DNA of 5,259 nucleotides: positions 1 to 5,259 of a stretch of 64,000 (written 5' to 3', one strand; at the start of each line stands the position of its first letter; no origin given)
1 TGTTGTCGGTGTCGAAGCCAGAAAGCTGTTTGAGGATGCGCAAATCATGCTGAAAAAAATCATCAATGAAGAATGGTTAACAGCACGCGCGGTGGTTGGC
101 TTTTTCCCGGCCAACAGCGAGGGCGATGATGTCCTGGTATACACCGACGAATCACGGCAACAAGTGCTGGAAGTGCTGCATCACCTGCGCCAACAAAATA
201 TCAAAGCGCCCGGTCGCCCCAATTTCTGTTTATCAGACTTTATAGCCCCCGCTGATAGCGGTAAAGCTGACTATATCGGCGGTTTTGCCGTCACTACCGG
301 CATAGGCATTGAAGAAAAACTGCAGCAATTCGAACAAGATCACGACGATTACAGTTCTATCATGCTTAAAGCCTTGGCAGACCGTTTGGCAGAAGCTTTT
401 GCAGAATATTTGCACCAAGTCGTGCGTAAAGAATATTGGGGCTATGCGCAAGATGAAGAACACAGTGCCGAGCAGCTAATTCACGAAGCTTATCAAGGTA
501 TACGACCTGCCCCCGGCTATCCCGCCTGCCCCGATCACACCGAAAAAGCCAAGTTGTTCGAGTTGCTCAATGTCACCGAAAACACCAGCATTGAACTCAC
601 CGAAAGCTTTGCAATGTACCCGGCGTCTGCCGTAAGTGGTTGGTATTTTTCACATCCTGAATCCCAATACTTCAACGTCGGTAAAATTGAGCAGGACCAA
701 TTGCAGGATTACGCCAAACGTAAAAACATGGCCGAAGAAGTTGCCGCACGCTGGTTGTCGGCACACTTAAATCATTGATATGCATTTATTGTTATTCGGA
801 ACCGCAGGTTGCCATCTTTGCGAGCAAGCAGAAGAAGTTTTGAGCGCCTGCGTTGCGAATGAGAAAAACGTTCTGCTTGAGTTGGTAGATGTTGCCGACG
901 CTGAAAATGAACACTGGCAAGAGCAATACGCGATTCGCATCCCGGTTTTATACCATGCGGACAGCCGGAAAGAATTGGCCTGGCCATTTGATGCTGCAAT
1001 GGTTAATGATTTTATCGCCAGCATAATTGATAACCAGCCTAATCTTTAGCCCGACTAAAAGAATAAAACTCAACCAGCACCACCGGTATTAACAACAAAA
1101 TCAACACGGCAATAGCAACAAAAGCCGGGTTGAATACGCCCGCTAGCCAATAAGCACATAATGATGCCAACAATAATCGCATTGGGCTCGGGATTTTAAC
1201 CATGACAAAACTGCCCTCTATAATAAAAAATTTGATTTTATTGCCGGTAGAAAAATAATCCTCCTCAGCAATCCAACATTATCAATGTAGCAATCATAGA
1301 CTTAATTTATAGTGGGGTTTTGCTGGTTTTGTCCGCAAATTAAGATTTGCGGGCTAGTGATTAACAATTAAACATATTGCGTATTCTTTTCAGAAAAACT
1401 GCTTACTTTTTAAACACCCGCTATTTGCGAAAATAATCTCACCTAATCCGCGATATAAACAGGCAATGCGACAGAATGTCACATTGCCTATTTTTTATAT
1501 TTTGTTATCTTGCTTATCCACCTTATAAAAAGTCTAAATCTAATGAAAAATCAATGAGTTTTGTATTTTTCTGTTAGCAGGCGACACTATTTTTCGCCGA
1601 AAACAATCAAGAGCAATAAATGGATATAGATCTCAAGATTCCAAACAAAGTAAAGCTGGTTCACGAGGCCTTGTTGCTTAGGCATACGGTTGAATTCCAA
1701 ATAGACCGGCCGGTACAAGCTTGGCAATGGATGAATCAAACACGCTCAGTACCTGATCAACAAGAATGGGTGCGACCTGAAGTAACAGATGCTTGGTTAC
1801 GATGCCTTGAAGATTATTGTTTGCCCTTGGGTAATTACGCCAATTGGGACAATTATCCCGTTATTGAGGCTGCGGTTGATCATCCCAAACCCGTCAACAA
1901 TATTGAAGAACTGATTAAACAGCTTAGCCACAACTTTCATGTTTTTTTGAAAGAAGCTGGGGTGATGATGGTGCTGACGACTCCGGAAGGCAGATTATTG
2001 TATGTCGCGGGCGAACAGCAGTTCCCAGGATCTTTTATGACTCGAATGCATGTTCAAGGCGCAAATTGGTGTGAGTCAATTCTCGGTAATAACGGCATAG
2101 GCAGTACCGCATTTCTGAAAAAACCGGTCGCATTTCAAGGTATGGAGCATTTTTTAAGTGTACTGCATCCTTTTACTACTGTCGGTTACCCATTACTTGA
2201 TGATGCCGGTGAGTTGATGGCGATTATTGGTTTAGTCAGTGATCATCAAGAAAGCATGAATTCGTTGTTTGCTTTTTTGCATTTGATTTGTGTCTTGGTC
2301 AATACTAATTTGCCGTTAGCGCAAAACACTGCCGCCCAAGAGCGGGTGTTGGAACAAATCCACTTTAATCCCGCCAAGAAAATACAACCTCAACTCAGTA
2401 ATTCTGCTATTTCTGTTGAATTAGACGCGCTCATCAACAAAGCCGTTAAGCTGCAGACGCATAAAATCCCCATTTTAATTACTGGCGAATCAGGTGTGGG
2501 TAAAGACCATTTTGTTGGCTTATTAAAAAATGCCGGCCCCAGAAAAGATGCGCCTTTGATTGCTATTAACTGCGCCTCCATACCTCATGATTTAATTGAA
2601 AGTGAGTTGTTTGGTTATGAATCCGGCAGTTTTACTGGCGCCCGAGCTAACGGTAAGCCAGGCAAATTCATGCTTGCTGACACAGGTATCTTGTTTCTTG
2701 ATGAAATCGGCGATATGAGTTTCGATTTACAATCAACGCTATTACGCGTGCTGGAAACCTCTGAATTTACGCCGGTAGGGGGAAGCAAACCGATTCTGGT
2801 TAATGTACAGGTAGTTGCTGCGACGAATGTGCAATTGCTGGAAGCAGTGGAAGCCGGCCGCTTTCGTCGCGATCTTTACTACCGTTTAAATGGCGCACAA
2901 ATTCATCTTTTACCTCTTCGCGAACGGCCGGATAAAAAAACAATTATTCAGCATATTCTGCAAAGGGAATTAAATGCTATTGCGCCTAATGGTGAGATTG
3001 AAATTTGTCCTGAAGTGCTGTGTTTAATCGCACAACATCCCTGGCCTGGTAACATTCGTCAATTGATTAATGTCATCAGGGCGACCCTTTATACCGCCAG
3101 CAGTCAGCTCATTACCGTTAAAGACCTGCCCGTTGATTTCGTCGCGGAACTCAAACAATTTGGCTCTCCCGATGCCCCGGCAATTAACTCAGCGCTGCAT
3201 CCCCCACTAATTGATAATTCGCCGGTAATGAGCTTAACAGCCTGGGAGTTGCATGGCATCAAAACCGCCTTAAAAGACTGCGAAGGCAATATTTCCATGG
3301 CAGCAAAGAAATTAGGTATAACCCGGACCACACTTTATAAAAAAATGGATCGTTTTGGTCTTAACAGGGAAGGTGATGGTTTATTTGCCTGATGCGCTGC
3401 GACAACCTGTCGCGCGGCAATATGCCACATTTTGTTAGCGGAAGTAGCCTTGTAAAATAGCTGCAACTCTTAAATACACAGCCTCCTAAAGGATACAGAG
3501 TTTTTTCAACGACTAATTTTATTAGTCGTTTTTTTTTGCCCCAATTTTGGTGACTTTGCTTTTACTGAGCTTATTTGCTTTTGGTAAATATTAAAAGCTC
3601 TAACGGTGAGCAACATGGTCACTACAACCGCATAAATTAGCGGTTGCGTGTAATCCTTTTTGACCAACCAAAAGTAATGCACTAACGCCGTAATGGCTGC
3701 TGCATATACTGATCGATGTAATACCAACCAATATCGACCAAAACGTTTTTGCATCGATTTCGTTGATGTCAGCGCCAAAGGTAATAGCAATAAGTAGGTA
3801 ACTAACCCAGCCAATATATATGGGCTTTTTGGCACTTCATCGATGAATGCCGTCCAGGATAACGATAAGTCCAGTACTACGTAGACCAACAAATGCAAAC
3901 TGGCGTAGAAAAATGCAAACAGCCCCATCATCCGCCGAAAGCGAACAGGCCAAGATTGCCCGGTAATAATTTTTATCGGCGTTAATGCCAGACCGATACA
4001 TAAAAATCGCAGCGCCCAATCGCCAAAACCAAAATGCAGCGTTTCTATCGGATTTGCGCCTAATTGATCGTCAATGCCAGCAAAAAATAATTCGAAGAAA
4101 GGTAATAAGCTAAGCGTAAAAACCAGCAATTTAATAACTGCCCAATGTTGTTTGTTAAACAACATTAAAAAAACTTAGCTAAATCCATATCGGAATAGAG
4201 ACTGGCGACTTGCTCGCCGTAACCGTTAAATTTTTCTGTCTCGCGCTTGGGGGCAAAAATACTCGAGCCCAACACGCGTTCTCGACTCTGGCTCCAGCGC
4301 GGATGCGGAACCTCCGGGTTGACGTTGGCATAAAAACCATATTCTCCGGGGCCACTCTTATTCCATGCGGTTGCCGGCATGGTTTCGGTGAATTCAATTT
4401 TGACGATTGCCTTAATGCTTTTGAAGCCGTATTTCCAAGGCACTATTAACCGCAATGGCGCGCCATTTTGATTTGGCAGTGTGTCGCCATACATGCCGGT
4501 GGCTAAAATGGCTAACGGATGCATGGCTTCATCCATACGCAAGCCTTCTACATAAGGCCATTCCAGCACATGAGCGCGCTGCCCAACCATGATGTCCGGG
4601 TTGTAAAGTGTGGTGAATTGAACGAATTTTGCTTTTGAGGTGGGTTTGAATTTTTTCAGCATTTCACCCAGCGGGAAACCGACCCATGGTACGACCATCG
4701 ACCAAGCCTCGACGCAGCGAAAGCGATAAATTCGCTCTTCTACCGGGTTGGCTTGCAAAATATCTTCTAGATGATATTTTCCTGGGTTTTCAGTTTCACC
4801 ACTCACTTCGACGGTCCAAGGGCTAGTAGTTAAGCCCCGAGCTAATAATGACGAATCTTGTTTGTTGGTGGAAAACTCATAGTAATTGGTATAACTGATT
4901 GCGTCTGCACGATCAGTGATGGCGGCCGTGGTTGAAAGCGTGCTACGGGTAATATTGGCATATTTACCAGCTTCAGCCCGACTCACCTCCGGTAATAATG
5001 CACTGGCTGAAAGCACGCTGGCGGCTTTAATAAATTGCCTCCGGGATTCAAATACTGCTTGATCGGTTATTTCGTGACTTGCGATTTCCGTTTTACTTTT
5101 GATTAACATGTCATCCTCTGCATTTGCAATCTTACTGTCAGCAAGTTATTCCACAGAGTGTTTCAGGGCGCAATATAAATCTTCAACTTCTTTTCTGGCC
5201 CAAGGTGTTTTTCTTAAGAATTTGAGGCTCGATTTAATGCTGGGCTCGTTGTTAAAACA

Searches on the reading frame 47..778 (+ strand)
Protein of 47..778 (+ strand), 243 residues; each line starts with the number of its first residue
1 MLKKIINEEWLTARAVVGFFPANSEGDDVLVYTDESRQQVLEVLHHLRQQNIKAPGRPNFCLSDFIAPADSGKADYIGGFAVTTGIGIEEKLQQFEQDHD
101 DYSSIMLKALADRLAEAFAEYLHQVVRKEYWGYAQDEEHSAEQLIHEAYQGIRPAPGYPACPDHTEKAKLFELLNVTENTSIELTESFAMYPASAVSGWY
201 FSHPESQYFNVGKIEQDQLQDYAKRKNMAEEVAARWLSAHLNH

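Call 9: search_protein_families(library=ncbifam, proteins=[window:47-778:+], max_evalue=0.00001)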
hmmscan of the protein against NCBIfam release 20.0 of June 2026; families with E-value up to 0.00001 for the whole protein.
window:47-778:+ (243 aa): 2 families
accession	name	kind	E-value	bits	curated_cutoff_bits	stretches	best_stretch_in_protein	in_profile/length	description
NF007024.0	PRK09490.1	equivalog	9e-117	391.4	1497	1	1-242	989-1230/1234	methionine synthase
TIGR02082.1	metH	equivalog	1.4e-77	261.4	1010.85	1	1-211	971-1182/1182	methionine synthase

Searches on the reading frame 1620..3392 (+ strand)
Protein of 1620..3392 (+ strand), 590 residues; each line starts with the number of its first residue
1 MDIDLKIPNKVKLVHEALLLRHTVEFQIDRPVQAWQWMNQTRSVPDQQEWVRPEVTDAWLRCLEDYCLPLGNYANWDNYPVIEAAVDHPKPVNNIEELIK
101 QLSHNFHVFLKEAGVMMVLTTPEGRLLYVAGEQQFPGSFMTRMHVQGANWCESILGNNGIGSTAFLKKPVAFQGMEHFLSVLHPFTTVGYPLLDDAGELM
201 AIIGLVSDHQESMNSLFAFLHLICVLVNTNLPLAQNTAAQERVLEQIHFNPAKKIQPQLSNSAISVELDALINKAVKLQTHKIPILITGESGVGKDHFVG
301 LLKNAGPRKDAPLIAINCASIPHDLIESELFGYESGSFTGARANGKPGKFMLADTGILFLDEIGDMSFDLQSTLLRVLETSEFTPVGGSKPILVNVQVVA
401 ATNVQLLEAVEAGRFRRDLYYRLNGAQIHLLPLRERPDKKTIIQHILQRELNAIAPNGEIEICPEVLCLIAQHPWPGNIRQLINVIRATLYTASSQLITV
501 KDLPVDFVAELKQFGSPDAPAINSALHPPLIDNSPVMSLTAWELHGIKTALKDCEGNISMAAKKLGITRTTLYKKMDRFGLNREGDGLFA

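Call 9: search_protein_families(library=ncbifam, proteins=[window:1620-3392:+], max_evalue=0.00001)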
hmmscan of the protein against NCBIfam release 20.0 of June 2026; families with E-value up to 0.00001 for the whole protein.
window:1620-3392:+ (590 aa): 25 families
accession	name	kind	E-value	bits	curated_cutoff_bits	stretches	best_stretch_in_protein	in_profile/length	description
NF041552.1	TF_PrdR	equivalog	6e-78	262.6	795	1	265-579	273-576/577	sigma-54 dependent transcriptional regulator PrdR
NF008485.2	PRK11388.1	equivalog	9.1e-74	248.9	551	2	264-583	337-639/643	dihydroxyacetone kinase operon transcriptional regulator DhaR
TIGR01818.1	ntrC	equivalog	5.1e-72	243.1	558.6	1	276-577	151-461/463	nitrogen regulation protein NR(I)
TIGR02915.1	PEP_resp_reg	equivalog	2.5e-68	231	502.6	1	266-581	146-444/445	PEP-CTERM-box response regulator transcription factor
TIGR02329.1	propionate_PrpR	equivalog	4.5e-68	230.2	499.2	1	234-577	186-525/526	propionate catabolism operon regulatory protein PrpR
NF041946.1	LuxO_transreg_Vib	equivalog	6.6e-68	229.6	800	1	279-578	153-459/463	quorum-sensing sigma-54 dependent transcriptional regulator LuxO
NF003451.0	PRK05022.1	equivalog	3.2e-67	227.4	476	1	214-582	146-511/512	nitric oxide reductase transcriptional regulator NorR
TIGR01817.1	nifA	equivalog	4.2e-67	227.1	528.85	1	94-507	19-442/534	nif-specific transcriptional activator NifA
NF038308.1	RNA_repair_RtcR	equivalog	5.3e-67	226.9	650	1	267-576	188-508/530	RNA repair transcriptional activator RtcR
NF008469.0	PRK11361.1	equivalog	5.7e-67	226.4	714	1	270-582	154-457/461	acetoacetate metabolism transcriptional regulator AtoC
NF011953.0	PRK15424.1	equivalog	7.5e-63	212.9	703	1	275-577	234-532/538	propionate catabolism operon regulatory protein PrpR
NF041906.1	V4R_TF_MobR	exception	9.1e-63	212.6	999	1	277-576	250-541/544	phenol degradation transcriptional regulator MobR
NF008176.1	PRK10923.1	equivalog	2.2e-62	211.2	620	1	277-581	156-468/469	nitrogen regulation protein NR(I)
NF050807.1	TransRegFlbDCaul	equivalog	4.4e-62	210.4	750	1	269-579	128-438/454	sigma-54-dependent transcriptional regulator FlbD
NF049963.1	RespRegFlgRCampy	domain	1.6e-57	195.3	750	1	259-505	134-379/429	fla regulon two-component system response regulator FlgR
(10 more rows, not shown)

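Call 41: search_protein_families(library=pfam, proteins=[window:1620-3392:+], max_evalue=0.001)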
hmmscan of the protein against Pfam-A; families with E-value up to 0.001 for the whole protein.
window:1620-3392:+ (590 aa): 7 families
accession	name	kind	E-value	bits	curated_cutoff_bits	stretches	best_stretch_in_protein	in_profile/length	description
PF00158.32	Sigma54_activat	-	4.4e-59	199.4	20.2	1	267-429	7-168/168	Sigma-54 interaction domain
PF14532.12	Sigma54_activ_2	-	2.7e-14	54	25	1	261-433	3-138/138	Sigma-54 interaction domain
PF25601.1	AAA_lid_14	-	3.6e-12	46.4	27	1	437-510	5-77/87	AAA+ ATPase lid domain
PF02954.25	HTH_8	-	2.7e-11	43.5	22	1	547-579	10-42/42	Bacterial regulatory protein, Fis family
PF07724.20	AAA_2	-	5.8e-06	26.9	27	1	282-415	3-136/166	AAA domain (Cdc48 subfamily)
PF07728.20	AAA_5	-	0.00011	22.6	22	1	285-405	2-124/139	AAA domain (dynein-related subfamily)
PF01078.27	Mg_chelatase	-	0.00027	20.9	20.3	1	337-403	89-157/207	Magnesium chelatase, subunit ChlI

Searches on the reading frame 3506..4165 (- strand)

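Call 9: search_protein_families(library=ncbifam, proteins=[window:3506-4165:-], max_evalue=0.00001)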
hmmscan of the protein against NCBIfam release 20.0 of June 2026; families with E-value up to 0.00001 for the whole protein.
window:3506-4165:- (219 aa): 2 families
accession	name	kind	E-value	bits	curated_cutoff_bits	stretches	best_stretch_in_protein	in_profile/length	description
NF003831.1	PRK05419.1-2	equivalog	6.1e-53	179.5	130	1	4-204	4-203/212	protein-methionine-sulfoxide reductase heme-binding subunit MsrQ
NF040998.1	MamZ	equivalog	3.2e-42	144.8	650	1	5-202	425-628/633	magnetosome biogenesis transporter MamZ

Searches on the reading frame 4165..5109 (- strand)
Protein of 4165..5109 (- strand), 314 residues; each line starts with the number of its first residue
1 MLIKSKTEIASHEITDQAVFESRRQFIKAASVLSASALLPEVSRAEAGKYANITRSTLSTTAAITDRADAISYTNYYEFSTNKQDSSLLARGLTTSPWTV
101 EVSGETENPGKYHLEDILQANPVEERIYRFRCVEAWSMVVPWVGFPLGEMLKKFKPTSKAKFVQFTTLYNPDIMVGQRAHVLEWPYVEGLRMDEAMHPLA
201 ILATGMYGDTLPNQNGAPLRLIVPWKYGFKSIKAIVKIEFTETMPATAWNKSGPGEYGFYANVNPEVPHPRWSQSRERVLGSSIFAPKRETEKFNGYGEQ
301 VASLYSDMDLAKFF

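Call 9: search_protein_families(library=ncbifam, proteins=[window:4165-5109:-], max_evalue=0.00001)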
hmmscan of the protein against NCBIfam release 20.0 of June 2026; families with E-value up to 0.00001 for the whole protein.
window:4165-5109:- (314 aa): 3 families
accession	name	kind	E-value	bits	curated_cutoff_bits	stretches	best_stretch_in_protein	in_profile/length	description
NF003767.0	PRK05363.1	equivalog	2.1e-137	457.7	207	1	3-314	5-320/320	protein-methionine-sulfoxide reductase catalytic subunit MsrP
NF052245.1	SorA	equivalog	8e-12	44.6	600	1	142-251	154-256/396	SorA family sulfite dehydrogenase catalytic subunit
NF052247.1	SorT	equivalog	1.5e-06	27.3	570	1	199-247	201-249/387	SorT family sulfite dehydrogenase catalytic subunit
